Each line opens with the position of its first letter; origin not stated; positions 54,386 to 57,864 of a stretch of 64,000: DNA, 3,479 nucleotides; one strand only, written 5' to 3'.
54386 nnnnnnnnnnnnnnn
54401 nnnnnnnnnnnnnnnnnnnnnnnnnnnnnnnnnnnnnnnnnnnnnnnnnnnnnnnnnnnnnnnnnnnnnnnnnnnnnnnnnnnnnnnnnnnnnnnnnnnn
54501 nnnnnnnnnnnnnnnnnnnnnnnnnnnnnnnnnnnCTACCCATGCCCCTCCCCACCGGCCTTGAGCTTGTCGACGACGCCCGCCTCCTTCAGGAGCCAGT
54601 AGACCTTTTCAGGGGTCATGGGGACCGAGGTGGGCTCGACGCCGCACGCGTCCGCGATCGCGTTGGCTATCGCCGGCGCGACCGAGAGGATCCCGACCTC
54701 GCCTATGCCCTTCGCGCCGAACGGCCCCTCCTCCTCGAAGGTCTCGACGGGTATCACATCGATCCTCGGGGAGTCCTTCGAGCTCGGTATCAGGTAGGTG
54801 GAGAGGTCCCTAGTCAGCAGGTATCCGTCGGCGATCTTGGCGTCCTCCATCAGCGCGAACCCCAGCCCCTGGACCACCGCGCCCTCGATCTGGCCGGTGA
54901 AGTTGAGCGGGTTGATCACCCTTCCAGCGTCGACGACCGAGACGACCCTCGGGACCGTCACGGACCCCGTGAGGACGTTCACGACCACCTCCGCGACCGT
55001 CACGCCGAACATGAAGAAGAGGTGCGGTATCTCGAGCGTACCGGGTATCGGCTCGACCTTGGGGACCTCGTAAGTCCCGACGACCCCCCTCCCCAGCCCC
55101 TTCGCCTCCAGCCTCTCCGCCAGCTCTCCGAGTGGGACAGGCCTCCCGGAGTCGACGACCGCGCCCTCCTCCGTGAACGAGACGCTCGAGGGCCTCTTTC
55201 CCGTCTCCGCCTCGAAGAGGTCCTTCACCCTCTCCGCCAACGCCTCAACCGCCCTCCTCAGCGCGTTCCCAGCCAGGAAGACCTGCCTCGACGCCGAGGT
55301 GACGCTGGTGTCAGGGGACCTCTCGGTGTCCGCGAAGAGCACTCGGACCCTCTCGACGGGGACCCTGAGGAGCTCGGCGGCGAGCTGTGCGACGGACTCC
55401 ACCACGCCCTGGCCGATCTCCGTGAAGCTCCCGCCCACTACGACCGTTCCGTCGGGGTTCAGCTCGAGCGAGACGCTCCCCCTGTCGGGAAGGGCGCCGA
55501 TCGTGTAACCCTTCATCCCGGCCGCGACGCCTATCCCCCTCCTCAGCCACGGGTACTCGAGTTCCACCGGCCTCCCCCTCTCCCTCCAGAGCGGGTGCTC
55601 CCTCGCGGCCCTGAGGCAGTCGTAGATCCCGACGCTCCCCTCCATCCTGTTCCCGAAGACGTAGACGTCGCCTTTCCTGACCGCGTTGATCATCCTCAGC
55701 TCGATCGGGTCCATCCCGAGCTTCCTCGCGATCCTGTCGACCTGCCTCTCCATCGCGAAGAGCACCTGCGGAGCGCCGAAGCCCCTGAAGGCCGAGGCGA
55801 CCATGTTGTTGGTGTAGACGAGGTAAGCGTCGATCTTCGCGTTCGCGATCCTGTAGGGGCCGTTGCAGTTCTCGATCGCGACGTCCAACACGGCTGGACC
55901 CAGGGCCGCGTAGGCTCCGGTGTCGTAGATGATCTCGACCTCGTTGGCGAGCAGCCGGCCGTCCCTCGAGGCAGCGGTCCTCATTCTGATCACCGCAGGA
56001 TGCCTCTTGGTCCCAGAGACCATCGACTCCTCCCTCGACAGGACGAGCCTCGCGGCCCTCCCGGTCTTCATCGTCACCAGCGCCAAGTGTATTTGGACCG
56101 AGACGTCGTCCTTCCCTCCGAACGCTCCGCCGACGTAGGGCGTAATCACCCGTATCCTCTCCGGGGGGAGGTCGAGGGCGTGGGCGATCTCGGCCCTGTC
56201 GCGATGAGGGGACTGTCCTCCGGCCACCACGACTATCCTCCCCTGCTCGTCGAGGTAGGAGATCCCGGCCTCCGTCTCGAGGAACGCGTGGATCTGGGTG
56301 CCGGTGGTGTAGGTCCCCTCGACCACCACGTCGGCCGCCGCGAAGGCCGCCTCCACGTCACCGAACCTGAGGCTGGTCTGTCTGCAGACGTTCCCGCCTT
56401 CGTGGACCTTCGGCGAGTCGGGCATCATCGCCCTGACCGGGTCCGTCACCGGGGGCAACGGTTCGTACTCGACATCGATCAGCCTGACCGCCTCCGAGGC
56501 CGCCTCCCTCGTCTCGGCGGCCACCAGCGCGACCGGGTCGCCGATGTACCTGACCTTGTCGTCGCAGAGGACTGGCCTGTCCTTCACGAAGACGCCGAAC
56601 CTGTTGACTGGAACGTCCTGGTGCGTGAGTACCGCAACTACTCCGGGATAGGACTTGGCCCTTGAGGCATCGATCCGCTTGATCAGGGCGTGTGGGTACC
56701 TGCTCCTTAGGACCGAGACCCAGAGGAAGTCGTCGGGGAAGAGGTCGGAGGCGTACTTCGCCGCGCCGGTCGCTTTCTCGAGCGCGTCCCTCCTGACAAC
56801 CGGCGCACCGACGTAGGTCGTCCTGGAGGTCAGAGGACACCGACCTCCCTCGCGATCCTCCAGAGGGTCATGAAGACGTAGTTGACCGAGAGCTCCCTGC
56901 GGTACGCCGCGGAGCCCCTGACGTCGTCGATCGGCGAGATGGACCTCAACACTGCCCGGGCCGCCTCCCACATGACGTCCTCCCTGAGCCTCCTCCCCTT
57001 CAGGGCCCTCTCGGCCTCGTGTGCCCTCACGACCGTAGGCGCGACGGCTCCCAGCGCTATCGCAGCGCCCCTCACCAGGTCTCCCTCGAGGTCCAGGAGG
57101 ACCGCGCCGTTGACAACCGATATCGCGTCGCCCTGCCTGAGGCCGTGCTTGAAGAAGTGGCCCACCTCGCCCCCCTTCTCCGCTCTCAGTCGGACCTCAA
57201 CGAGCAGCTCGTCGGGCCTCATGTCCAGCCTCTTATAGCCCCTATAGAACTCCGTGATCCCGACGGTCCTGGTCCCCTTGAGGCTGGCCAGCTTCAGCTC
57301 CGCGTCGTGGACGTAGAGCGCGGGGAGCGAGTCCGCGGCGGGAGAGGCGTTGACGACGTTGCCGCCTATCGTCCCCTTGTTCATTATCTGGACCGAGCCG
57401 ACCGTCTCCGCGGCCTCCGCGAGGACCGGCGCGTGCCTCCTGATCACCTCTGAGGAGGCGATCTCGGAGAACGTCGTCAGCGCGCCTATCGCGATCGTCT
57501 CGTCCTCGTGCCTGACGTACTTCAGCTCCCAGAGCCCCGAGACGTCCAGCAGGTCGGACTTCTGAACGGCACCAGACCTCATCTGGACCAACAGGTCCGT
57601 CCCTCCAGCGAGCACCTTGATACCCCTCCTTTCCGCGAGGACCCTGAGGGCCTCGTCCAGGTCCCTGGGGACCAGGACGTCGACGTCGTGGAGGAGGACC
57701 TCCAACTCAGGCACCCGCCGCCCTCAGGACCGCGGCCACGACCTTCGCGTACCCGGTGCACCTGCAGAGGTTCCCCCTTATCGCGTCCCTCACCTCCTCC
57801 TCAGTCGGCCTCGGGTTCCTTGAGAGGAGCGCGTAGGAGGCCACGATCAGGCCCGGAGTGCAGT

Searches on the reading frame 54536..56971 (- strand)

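Call 26: search_protein_families(library=pfam, proteins=[window:54536-56971:-], max_evalue=0.001)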
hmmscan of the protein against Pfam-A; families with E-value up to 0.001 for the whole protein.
window:54536-56971:- (811 aa): 3 families
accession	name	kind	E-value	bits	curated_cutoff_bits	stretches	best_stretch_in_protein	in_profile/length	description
PF02738.23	MoCoBD_1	-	1.8e-84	283.1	27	1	190-430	2-244/244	Molybdopterin cofactor-binding domain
PF20256.3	MoCoBD_2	-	6.8e-67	226.4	27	1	456-735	2-283/283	Molybdopterin cofactor-binding domain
PF01315.27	Ald_Xan_dh_C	-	2.4e-28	99.1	31.3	1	68-173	1-110/110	Aldehyde oxidase and xanthine dehydrogenase, a/b hammerhead domain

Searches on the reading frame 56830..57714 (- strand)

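Call 72: search_protein_families(library=pfam, proteins=[window:56830-57714:-], max_evalue=0.0001)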
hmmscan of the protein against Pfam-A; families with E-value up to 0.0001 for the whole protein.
window:56830-57714:- (294 aa): 2 families
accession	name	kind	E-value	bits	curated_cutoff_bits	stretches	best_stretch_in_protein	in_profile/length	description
PF00941.27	FAD_binding_5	-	9.5e-47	159.4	27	1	11-176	3-167/170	FAD binding domain in molybdopterin dehydrogenase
PF03450.22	CO_deh_flav_C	-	2.5e-26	92.2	25.5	1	187-283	2-98/102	CO dehydrogenase flavoprotein C-terminal domain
